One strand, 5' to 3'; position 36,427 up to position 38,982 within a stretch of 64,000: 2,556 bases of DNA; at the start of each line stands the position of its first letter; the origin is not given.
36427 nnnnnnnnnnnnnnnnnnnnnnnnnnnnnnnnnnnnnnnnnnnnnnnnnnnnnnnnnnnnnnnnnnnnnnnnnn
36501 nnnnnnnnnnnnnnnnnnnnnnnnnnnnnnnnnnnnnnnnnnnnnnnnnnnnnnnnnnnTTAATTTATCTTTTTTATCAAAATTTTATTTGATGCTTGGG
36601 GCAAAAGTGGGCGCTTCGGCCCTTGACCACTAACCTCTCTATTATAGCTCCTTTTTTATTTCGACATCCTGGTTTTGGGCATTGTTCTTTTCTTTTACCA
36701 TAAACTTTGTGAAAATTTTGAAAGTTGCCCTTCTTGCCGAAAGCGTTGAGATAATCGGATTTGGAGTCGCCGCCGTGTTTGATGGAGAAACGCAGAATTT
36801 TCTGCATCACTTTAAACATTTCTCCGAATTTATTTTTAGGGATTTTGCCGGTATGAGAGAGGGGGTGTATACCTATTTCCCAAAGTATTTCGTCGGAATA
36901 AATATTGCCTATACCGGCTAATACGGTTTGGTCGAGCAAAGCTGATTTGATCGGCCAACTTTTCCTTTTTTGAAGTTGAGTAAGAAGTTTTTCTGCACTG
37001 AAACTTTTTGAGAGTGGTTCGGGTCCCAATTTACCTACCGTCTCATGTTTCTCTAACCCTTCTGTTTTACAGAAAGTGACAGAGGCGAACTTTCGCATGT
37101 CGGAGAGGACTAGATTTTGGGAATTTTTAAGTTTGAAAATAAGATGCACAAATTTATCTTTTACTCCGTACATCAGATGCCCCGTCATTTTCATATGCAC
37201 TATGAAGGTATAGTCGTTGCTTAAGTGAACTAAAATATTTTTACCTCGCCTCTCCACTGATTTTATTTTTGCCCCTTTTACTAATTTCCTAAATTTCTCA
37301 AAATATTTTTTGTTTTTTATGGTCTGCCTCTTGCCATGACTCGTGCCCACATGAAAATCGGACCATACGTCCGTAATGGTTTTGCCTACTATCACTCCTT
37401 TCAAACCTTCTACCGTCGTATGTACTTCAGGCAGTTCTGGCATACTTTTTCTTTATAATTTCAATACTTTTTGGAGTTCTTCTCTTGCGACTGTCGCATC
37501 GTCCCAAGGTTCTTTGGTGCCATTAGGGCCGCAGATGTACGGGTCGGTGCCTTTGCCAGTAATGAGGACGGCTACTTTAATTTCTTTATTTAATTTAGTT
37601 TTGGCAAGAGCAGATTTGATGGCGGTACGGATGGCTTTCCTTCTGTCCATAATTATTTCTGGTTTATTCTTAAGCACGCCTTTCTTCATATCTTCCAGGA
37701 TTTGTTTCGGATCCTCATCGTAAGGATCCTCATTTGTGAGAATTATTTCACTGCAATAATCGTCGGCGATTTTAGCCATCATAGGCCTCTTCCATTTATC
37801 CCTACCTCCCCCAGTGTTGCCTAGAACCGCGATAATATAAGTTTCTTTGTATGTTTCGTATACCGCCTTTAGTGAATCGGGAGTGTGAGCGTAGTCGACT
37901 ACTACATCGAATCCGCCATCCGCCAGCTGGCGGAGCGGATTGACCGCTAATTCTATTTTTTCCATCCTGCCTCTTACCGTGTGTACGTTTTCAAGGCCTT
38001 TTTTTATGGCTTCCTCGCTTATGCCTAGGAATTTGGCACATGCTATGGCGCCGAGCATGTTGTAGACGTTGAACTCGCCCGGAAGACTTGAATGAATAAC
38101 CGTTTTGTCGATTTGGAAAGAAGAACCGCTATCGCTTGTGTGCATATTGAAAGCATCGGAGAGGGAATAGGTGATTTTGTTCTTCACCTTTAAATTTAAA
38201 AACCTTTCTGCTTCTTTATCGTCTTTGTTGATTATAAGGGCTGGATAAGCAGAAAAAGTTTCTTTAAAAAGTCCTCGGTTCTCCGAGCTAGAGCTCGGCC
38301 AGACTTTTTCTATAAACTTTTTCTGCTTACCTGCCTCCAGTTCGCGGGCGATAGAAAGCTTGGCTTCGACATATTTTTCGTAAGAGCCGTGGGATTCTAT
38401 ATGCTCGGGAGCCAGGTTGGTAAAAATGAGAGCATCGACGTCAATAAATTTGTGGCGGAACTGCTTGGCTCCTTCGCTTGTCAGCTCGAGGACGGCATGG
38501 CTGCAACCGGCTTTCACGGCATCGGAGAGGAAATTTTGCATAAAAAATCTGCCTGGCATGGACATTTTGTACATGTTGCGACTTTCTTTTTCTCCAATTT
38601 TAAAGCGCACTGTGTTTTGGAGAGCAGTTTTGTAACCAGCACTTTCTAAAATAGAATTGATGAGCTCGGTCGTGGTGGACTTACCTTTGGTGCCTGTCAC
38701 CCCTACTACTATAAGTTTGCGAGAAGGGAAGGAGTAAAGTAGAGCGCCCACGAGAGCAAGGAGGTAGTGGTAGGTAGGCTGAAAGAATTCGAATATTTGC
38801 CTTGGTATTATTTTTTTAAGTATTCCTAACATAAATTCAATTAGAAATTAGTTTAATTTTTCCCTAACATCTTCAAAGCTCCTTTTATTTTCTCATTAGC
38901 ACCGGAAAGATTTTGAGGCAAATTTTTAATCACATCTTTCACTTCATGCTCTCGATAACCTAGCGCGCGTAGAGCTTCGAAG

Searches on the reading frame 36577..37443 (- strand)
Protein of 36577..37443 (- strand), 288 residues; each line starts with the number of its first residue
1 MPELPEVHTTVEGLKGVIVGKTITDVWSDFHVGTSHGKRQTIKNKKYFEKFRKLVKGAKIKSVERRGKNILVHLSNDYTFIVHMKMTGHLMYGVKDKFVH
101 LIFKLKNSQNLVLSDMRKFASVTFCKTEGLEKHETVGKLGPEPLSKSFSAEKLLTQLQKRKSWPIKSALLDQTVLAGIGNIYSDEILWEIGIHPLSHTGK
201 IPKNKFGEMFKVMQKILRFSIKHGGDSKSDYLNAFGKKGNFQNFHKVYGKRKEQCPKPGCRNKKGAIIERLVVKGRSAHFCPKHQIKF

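Call 57: search_protein_families(library=pfam, proteins=[window:36577-37443:-], max_evalue=0.001)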
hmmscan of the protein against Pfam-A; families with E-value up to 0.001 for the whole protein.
window:36577-37443:- (288 aa): 2 families
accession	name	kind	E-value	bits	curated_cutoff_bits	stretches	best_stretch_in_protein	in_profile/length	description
PF01149.29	Fapy_DNA_glyco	-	5.6e-26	91.9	25.5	1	1-121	1-116/117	Formamidopyrimidine-DNA glycosylase N-terminal domain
PF06831.19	H2TH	-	2.5e-22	79.1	34.7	1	139-228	1-89/93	Formamidopyrimidine-DNA glycosylase H2TH domain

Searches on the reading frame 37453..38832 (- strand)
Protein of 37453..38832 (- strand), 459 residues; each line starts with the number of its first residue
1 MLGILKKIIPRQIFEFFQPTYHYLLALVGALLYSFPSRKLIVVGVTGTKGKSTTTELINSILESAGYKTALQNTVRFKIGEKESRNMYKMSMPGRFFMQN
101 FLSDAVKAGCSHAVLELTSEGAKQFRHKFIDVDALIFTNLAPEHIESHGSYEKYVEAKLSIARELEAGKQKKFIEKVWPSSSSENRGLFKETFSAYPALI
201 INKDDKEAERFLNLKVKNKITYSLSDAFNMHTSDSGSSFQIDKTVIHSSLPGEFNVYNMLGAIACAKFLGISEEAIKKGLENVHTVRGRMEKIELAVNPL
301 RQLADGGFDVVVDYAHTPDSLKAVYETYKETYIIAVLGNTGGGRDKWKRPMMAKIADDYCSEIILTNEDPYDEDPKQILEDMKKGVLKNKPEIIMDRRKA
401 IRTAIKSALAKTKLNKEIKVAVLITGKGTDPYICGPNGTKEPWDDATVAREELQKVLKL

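Call 9: search_protein_families(library=pfam, proteins=[window:37453-38832:-], max_evalue=0.001)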
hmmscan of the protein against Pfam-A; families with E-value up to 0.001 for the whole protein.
window:37453-38832:- (459 aa): 2 families
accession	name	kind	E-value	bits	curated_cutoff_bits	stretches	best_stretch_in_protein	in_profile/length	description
PF08245.18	Mur_ligase_M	-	3.4e-34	119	24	2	45-168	1-116/200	Mur ligase middle domain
PF02875.26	Mur_ligase_C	-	9e-22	78.7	28.4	1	306-427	10-126/127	Mur ligase, glutamate ligase domain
